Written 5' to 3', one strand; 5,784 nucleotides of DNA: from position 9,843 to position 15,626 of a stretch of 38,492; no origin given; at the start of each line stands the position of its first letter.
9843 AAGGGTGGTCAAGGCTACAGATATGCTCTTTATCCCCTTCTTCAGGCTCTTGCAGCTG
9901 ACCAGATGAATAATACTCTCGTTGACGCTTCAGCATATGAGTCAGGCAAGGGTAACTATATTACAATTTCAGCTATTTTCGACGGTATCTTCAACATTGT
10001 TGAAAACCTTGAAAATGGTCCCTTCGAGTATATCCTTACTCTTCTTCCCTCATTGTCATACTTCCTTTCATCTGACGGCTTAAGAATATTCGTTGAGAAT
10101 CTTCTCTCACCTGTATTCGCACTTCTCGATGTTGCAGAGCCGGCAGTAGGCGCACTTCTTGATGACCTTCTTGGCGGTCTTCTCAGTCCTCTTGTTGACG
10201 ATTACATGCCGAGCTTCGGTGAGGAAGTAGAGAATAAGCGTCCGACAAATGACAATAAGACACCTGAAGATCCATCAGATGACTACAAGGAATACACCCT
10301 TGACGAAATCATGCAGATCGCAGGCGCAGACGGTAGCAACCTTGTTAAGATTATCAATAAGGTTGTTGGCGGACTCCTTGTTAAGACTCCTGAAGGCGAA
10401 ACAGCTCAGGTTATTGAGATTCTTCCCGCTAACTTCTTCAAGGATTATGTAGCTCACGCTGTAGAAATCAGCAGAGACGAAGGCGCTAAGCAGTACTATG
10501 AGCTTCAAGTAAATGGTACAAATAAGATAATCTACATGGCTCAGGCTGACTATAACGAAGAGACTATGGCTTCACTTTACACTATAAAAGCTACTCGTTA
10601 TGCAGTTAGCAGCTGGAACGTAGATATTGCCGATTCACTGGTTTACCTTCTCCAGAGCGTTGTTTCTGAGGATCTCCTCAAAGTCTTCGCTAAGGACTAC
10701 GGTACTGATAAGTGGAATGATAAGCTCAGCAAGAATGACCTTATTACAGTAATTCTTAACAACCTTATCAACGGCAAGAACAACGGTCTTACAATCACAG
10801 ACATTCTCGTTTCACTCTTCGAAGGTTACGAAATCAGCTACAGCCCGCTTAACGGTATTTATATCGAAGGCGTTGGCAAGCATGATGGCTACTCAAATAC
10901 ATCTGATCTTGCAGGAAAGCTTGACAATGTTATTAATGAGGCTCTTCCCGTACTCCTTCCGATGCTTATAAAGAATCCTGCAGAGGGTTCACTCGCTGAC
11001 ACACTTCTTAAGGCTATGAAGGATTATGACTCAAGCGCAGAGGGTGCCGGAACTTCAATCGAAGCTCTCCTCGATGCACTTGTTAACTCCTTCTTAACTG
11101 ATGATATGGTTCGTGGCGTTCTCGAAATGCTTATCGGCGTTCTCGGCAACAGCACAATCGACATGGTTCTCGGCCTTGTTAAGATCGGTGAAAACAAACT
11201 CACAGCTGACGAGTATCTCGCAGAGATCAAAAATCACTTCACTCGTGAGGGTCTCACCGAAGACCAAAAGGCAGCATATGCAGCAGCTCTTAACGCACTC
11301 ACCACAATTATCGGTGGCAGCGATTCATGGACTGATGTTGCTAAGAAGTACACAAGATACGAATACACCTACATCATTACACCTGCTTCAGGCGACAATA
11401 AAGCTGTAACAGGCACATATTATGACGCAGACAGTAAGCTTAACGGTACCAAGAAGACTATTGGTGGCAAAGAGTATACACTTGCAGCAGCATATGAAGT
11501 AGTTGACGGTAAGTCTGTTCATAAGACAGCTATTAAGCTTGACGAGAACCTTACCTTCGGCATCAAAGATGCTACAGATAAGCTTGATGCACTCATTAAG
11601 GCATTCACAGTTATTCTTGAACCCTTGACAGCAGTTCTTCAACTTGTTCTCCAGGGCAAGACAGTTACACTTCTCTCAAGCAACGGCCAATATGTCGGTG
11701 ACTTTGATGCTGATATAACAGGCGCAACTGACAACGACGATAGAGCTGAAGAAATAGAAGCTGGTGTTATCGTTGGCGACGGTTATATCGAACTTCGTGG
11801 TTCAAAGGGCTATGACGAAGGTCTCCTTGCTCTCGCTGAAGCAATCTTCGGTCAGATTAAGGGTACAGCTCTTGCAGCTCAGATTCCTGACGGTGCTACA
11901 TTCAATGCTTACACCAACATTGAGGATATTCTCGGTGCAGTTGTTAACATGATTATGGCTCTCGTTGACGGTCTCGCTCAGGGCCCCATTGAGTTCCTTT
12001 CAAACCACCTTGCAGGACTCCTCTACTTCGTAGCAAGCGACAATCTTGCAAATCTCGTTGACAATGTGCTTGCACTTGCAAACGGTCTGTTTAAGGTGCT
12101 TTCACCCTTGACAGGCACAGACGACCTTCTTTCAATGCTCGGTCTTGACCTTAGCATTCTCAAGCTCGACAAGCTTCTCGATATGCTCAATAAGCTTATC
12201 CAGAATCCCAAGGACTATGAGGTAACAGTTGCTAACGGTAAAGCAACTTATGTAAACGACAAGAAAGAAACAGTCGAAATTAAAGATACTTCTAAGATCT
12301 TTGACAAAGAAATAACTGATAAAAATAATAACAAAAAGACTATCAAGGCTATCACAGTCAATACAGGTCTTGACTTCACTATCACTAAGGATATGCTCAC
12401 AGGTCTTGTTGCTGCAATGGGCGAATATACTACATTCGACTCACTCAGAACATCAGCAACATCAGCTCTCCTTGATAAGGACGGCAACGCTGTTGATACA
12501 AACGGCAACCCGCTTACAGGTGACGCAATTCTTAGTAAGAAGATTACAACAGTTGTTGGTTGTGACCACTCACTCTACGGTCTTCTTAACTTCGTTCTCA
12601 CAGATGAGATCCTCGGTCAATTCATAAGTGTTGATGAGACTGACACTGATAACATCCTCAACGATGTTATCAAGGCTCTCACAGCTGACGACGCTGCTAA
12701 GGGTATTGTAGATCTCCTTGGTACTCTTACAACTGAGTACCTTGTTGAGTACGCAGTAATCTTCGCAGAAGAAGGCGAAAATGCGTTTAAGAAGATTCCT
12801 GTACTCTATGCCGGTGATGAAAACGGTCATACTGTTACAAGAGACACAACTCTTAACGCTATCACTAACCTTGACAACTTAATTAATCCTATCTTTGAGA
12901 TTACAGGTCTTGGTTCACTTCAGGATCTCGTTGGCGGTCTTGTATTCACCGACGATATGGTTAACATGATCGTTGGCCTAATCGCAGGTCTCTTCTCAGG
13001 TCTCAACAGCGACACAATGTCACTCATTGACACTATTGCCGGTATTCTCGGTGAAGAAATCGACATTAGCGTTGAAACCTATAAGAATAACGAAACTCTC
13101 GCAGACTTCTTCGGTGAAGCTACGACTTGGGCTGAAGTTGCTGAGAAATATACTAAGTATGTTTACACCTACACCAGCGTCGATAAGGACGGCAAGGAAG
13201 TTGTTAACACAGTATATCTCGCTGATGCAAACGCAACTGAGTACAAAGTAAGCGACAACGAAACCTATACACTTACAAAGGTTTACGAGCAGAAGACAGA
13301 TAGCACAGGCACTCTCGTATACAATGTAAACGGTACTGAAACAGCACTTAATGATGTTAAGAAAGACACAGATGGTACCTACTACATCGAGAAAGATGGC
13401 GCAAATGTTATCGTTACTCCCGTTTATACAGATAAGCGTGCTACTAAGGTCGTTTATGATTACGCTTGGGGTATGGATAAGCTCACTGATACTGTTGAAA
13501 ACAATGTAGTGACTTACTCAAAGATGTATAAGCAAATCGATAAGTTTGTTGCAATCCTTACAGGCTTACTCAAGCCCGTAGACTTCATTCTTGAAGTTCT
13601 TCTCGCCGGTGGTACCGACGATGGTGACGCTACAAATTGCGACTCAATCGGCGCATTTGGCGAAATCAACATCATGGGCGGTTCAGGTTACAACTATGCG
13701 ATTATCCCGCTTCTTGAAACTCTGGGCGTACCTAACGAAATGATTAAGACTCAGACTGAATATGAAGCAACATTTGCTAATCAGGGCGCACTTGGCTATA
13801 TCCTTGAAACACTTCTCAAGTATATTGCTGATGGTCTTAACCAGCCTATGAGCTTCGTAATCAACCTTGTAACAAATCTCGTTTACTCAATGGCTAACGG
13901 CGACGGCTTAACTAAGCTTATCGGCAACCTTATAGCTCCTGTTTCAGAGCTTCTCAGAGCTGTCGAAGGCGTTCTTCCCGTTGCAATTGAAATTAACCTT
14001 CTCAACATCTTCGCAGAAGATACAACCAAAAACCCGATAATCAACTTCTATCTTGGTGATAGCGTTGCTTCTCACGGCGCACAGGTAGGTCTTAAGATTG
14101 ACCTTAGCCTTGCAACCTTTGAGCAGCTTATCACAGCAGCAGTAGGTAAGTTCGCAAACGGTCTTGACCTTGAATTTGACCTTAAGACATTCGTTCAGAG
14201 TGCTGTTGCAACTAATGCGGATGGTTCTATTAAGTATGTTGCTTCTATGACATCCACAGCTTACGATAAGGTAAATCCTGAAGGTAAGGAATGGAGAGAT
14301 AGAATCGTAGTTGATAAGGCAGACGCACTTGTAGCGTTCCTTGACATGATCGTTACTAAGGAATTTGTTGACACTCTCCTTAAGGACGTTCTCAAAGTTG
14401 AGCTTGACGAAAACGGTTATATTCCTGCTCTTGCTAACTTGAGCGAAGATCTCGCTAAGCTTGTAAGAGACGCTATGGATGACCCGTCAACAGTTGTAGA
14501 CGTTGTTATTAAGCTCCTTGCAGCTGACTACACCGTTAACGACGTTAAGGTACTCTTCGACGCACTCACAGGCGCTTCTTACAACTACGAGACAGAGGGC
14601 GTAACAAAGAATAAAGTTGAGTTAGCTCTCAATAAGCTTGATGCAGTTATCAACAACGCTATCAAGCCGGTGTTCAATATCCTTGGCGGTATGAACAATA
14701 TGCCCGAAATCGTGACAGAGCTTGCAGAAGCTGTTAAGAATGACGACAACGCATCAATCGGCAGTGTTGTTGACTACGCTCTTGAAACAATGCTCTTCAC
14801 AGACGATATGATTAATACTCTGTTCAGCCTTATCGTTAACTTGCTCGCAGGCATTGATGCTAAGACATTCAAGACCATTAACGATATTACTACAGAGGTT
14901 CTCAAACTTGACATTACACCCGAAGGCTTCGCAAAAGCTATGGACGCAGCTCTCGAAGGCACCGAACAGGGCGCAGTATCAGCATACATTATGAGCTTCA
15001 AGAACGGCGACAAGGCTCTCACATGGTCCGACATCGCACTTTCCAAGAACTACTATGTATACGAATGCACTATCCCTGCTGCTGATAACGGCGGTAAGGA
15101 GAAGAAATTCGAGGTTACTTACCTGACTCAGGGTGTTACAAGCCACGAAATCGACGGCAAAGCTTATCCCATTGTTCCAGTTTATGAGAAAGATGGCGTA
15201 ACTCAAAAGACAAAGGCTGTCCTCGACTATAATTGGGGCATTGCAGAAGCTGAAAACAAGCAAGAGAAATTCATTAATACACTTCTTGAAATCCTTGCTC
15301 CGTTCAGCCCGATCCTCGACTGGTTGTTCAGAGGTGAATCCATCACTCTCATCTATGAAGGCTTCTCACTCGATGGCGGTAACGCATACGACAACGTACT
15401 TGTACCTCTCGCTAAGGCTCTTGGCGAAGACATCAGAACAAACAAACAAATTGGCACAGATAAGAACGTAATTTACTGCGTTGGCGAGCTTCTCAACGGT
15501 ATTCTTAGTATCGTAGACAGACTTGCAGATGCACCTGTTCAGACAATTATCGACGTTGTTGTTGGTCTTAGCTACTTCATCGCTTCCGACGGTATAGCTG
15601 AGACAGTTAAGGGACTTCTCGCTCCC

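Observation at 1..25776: Giant (>8,400 codon) modular gene of unrecognised family fills two thirds of the window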

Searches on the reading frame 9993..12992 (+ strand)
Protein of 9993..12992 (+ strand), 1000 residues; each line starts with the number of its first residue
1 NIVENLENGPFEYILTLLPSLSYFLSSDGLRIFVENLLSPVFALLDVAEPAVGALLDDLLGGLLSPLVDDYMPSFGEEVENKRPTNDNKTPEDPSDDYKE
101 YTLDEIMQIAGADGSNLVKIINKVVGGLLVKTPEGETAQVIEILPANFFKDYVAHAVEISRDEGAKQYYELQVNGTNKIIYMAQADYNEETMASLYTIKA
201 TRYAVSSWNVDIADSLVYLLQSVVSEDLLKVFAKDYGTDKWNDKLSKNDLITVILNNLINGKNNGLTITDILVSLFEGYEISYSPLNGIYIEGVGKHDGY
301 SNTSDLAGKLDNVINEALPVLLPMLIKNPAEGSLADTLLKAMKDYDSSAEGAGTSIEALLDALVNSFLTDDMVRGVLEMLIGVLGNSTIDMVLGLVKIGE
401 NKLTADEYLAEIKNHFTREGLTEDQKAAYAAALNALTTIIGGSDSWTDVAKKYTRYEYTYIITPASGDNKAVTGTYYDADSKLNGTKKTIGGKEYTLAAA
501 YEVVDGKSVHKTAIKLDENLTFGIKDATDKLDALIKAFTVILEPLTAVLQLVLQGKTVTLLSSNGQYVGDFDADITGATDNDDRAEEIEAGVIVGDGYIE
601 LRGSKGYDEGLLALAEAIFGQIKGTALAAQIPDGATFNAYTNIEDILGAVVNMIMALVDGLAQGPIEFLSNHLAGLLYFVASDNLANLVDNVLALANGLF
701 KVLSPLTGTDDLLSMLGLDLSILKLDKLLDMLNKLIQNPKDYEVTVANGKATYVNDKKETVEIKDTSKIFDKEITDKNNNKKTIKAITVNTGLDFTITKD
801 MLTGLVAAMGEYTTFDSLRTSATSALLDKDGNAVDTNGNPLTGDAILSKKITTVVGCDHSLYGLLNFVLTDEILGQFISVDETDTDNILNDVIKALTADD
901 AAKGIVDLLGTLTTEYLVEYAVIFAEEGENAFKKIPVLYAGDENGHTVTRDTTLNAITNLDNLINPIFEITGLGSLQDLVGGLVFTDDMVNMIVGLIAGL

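Call 8: search_protein_families(library=pfam, max_evalue=1, proteins=[window:9993-12992:+])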
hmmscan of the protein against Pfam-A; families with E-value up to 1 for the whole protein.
window:9993-12992:+ (1000 aa): 2 families
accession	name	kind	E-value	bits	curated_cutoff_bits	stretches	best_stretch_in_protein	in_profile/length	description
PF02248.22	Como_SCP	-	0.17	11.9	27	1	125-192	76-143/183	Small coat protein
PF04981.18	NMD3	-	0.21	11.5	24.9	1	757-800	156-199/243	NMD3 family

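Call 9: search_protein_families(library=ncbifam, max_evalue=1, proteins=[window:9993-12992:+])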
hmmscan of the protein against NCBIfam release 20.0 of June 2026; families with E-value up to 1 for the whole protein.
window:9993-12992:+ (1000 aa): 0 families

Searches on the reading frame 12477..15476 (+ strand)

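Call 8: search_protein_families(library=pfam, max_evalue=1, proteins=[window:12477-15476:+])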
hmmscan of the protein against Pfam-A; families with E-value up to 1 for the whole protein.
window:12477-15476:+ (1000 aa): 2 families
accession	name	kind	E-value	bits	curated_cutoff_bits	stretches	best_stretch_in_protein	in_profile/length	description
PF05368.20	NmrA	-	0.034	14.2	27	1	654-742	190-273/298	NmrA-like family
PF16249.12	DUF4906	-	0.054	14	27.7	1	235-267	40-72/73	Domain of unknown function (DUF4906)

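Call 9: search_protein_families(library=ncbifam, max_evalue=1, proteins=[window:12477-15476:+])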
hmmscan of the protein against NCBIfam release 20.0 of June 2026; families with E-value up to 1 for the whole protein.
window:12477-15476:+ (1000 aa): 1 family
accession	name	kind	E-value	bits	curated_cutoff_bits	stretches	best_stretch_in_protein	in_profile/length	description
TIGR01884.1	cas_HTH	subfamily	0.018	14.4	60.2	1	682-801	39-148/202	CRISPR-associated CARF protein Csa3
